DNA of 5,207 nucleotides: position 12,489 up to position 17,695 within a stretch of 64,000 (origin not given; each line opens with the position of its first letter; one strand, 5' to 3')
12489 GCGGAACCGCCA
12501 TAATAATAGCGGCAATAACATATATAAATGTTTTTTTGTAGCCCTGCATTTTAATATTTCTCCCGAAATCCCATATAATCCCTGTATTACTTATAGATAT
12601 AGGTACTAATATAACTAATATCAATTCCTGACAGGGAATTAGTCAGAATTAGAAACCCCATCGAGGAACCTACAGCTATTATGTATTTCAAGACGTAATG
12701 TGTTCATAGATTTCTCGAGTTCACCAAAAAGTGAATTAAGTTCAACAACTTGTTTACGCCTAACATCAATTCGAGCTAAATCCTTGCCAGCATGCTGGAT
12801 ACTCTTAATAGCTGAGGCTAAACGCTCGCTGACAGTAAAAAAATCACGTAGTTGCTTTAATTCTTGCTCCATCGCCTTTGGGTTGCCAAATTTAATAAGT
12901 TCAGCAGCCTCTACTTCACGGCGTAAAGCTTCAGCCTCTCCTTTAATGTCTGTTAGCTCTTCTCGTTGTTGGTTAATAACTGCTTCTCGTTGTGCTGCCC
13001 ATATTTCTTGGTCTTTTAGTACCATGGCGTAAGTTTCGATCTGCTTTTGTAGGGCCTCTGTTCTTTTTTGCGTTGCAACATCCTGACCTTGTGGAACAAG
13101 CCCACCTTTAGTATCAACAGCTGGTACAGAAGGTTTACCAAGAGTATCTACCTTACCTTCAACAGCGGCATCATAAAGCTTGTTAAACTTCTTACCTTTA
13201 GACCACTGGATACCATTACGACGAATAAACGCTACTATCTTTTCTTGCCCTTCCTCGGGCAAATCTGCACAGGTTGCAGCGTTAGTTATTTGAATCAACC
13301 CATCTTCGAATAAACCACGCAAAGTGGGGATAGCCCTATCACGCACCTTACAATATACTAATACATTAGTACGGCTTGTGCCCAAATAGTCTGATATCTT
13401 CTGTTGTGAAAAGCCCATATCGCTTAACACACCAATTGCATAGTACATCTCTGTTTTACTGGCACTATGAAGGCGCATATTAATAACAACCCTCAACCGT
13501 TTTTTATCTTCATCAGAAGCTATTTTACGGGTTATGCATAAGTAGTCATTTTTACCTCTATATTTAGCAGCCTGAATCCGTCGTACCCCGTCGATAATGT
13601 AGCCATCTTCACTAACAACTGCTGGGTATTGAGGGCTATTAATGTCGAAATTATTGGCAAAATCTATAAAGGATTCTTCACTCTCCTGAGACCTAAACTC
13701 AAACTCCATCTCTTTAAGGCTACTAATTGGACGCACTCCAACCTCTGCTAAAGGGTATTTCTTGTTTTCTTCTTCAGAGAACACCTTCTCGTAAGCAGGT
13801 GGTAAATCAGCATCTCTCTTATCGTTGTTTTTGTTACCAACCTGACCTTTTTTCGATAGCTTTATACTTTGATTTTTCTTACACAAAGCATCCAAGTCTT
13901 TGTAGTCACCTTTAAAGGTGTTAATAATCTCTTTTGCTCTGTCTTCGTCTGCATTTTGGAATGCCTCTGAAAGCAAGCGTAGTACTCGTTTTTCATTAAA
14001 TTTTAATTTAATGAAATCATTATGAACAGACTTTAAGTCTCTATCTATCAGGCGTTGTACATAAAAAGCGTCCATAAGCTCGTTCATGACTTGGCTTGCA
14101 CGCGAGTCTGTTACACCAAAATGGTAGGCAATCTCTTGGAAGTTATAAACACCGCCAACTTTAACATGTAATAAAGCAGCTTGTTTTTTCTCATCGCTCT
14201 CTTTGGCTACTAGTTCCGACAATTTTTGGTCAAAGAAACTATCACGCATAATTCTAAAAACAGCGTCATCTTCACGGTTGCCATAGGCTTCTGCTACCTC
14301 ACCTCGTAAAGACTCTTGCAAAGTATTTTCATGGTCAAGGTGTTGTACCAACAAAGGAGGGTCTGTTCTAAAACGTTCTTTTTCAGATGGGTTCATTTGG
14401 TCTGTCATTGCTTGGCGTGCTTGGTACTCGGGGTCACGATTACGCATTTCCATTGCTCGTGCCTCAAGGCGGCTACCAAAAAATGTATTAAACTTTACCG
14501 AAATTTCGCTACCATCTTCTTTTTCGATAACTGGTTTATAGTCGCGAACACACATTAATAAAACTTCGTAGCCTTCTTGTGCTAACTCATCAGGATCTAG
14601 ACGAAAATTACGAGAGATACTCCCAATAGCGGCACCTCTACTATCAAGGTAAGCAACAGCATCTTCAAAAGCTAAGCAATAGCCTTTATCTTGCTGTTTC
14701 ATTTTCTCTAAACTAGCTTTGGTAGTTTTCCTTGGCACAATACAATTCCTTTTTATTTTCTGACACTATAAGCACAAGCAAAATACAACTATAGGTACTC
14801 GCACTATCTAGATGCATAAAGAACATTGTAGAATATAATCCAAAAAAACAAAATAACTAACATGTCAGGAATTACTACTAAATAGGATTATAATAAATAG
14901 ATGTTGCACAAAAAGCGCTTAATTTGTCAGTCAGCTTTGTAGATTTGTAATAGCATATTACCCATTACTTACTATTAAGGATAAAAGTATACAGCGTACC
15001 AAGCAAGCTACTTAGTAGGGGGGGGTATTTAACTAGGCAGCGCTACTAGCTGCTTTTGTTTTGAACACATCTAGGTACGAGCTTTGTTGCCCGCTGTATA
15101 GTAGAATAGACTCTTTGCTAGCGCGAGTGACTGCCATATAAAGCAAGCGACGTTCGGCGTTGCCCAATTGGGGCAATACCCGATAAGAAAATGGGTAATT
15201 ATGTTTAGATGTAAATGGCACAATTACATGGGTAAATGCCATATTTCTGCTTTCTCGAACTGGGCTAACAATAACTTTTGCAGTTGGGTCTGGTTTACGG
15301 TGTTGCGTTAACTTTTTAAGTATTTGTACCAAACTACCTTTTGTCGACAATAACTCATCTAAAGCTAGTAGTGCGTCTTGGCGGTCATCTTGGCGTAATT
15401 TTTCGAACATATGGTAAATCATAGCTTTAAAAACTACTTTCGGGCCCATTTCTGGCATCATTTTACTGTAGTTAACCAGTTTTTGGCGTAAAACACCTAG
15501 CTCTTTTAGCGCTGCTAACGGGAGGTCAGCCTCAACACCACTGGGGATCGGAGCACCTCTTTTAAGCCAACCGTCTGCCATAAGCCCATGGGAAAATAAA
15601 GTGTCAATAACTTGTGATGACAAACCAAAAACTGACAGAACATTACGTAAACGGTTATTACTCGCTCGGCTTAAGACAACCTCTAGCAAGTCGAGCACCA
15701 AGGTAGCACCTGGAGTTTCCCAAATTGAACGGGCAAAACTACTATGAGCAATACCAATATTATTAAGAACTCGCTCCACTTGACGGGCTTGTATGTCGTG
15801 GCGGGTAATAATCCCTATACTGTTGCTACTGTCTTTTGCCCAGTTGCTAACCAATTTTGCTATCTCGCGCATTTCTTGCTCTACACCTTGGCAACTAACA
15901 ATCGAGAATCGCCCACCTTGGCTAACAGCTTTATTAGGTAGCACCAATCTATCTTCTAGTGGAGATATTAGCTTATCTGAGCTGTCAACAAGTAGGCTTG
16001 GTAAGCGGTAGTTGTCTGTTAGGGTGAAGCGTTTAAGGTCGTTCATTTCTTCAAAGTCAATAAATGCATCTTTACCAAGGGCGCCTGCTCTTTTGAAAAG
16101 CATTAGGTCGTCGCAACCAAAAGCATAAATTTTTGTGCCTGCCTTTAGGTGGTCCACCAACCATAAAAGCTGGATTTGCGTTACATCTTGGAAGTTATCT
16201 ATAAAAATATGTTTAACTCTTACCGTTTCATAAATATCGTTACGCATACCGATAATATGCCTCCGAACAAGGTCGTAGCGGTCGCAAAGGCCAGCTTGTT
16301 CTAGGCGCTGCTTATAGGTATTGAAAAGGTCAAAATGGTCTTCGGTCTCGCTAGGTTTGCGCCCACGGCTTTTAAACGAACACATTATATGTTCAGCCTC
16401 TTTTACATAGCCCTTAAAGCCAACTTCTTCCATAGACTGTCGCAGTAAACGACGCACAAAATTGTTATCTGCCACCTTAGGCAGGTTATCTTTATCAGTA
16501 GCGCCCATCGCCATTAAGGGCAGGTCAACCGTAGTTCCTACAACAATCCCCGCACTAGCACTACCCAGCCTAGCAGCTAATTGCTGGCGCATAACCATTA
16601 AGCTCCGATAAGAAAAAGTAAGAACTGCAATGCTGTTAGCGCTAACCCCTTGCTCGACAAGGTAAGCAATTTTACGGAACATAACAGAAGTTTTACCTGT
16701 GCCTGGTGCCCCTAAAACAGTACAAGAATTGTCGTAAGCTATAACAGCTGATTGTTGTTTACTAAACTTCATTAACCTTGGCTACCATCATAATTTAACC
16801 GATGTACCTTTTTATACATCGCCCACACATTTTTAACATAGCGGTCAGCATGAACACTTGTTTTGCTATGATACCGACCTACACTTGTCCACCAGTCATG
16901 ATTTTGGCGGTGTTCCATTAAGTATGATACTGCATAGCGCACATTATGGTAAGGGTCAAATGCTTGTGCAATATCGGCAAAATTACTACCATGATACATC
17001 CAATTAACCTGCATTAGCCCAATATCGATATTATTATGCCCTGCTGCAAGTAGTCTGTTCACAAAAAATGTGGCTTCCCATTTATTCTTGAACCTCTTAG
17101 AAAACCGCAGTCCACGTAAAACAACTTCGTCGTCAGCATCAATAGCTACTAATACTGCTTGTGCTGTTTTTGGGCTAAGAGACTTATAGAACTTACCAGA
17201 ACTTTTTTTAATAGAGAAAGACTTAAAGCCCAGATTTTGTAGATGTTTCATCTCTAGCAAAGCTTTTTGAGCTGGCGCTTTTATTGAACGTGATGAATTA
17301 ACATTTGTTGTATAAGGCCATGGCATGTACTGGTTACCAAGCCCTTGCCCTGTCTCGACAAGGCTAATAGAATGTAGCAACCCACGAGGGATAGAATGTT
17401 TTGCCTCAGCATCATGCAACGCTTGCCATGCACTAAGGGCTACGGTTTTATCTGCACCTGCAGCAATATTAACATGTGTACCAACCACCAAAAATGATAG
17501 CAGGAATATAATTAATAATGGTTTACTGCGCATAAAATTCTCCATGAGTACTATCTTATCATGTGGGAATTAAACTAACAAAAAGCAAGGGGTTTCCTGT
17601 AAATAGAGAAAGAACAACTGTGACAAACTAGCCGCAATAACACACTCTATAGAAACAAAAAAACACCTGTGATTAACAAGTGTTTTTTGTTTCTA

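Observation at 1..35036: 35-kb co-directional block joining an R64-like type IVb pilus cluster to an F-like (MPF-F) conjugative T4SS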

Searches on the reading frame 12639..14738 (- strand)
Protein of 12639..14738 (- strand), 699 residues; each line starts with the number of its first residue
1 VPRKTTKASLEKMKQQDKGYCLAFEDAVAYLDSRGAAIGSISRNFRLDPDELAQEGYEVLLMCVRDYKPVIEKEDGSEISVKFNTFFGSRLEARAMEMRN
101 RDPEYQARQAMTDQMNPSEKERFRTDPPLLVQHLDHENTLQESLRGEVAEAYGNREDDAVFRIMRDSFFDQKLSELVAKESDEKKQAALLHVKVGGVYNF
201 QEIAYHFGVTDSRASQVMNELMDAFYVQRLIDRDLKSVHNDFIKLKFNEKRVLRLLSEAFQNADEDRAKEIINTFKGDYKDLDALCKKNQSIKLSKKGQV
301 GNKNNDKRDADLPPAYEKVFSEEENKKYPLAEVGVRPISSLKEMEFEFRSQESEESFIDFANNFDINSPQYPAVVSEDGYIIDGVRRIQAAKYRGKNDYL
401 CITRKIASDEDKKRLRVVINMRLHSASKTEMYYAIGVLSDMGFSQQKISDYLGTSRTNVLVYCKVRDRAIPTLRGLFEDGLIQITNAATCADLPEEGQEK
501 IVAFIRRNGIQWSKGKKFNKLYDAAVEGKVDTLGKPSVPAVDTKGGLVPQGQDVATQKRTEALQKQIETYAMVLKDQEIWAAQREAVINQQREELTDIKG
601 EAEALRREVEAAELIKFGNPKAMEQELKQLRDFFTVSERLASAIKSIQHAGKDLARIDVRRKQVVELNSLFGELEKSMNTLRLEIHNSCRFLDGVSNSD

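Call 3: search_protein_families(library=pfam, proteins=[window:12639-14738:-], max_evalue=0.01)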
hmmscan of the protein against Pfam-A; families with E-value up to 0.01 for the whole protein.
window:12639-14738:- (699 aa): 2 families
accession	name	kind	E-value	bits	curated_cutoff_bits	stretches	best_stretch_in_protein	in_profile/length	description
PF21963.2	TcdA1_RBD_2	-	0.0063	17.1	27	0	332-364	27-59/86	TcdA1, receptor binding domain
PF13545.12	HTH_Crp_2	-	0.0073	16.7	27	0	440-459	20-39/70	Crp-like helix-turn-helix domain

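Call 6: search_protein_families(library=ncbifam, proteins=[window:12639-14738:-], max_evalue=0.01)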
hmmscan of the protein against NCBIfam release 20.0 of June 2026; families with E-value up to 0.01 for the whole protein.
window:12639-14738:- (699 aa): 1 family
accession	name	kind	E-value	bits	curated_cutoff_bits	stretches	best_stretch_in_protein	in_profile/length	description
TIGR00180.1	parB_part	domain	4.5e-08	33.1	58.45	1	335-459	7-137/186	ParB/RepB/Spo0J family partition protein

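Call 45: search_solved_structures(query=window:12639-14738:-, max_evalue=1)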
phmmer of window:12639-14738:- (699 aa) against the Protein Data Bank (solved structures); distinct sequences matched with E-value up to 1: 3.
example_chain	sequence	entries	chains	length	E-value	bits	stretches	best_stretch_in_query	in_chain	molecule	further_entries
1vz0_A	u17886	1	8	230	0.00059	21.9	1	336-466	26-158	Chromosome-partitioning protein Spo0J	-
6sdk_A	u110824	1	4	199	0.058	15.3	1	370-494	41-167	Stage 0 sporulation protein J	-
6jms_A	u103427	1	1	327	0.26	13.1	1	514-563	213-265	Pollen allergen CJP38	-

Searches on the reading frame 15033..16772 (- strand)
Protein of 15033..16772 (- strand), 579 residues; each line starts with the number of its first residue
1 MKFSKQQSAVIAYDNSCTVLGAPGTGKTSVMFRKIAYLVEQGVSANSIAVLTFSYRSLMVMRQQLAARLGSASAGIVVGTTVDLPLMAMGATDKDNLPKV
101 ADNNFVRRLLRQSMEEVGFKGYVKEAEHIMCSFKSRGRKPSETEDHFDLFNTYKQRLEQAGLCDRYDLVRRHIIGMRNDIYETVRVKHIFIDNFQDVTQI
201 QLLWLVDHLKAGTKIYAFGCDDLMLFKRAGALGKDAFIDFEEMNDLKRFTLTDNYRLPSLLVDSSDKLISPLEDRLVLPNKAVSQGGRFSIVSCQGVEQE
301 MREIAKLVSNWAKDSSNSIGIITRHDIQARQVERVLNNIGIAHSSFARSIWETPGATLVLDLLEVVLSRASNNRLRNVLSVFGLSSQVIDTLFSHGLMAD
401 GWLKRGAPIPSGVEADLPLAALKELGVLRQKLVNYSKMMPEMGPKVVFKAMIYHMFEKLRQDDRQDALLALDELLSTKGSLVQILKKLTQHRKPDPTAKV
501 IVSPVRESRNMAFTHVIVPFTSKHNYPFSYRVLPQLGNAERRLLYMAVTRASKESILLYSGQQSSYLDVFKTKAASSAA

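Call 3: search_protein_families(library=pfam, proteins=[window:15033-16772:-], max_evalue=0.01)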
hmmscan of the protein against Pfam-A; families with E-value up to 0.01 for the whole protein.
window:15033-16772:- (579 aa): 6 families
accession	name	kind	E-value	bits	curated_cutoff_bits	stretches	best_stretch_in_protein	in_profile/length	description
PF00580.27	UvrD-helicase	-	1.3e-18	68.1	23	1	5-222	4-249/271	UvrD/REP helicase N-terminal domain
PF13361.12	UvrD_C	-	1.1e-14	55.1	25.6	2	250-382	2-138/350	UvrD-like helicase C-terminal domain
PF13245.12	AAA_19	-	4.1e-10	40.4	25.1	1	6-221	1-126/134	AAA domain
PF13538.12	UvrD_C_2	-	0.00029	21.1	27.4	1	540-557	34-51/52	UvrD-like helicase C-terminal domain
PF13401.12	AAA_22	-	0.0024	18.6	27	0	14-75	5-64/130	AAA domain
PF13087.12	AAA_12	-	0.0069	16.4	27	0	290-337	85-130/195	AAA domain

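Call 6: search_protein_families(library=ncbifam, proteins=[window:15033-16772:-], max_evalue=0.01)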
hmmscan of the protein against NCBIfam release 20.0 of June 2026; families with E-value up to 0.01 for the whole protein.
window:15033-16772:- (579 aa): 14 families
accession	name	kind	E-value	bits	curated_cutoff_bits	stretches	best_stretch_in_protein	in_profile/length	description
NF008743.0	PRK11773.1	equivalog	5e-27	94.6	965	1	5-342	13-373/720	DNA helicase II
TIGR01075.1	uvrD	equivalog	5.6e-26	91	1144.45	1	4-346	7-372/715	DNA helicase II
TIGR01074.1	rep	equivalog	8.4e-23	80.5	951.45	2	4-342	4-367/668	DNA helicase Rep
NF008276.0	PRK11054.1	equivalog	4.2e-17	61.9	543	2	5-90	200-284/684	DNA helicase IV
TIGR01073.1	pcrA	equivalog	6.5e-16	57.8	911.2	2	149-342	169-370/725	DNA helicase PcrA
NF041464.1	HelD_BACSU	equivalog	1.7e-13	49.4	419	1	183-338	544-695/779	RNA polymerase recycling motor HelD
NF008172.0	PRK10919.1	equivalog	1e-12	47.1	1168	2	5-82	6-85/673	DNA helicase Rep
TIGR02785.1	addA_Gpos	equivalog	6.2e-06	24.3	707.65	1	5-72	5-72/1234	helicase-exonuclease AddAB subunit AddA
NF041254.1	motor_HelR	exception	0.0015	16.8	750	0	7-40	192-227/706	RNA polymerase recycling motor ATPase HelR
NF010485.0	PRK13909.1-2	equivalog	0.0025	16.1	650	0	185-324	331-481/909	RecB-like helicase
TIGR01448.2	helicase_RecD2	equivalog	0.0029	15.8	500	0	5-39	320-355/713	SF1B family DNA helicase RecD2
NF008128.0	PRK10876.1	equivalog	0.0044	14.7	1697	0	316-394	551-633/1181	exodeoxyribonuclease V subunit beta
TIGR00609.1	recB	equivalog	0.0057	14.8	696.05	0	315-393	543-625/1175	exodeoxyribonuclease V subunit beta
TIGR02784.1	addA_alphas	equivalog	0.0092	14.3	860.75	0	17-71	13-67/1138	double-strand break repair helicase AddA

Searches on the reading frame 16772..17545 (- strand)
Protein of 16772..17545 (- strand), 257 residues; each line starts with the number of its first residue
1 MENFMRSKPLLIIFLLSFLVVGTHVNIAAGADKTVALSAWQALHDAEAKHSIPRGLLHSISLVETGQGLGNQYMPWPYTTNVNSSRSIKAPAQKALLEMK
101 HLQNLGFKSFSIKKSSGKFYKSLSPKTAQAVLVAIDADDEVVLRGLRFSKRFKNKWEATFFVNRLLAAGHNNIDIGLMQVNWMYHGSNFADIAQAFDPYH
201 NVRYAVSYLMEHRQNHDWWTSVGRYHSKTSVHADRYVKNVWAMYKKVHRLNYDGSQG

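Call 3: search_protein_families(library=pfam, proteins=[window:16772-17545:-], max_evalue=0.01)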
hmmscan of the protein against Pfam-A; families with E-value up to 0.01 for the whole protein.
window:16772-17545:- (257 aa): 2 families
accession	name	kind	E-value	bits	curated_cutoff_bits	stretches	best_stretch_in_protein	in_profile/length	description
PF01464.25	SLT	-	0.00019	21.4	21.3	1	171-227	34-96/117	Transglycosylase SLT domain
PF18896.5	SLT_3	-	0.004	18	27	0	167-220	36-88/89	Lysozyme like domain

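Call 6: search_protein_families(library=ncbifam, proteins=[window:16772-17545:-], max_evalue=0.01)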
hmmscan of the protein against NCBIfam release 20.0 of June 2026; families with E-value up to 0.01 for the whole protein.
window:16772-17545:- (257 aa): 1 family
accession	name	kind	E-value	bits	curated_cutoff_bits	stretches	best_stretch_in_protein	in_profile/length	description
NF010438.0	PRK13864.1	equivalog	0.0013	18.3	212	1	151-207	71-126/245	type IV secretion system lytic transglycosylase VirB1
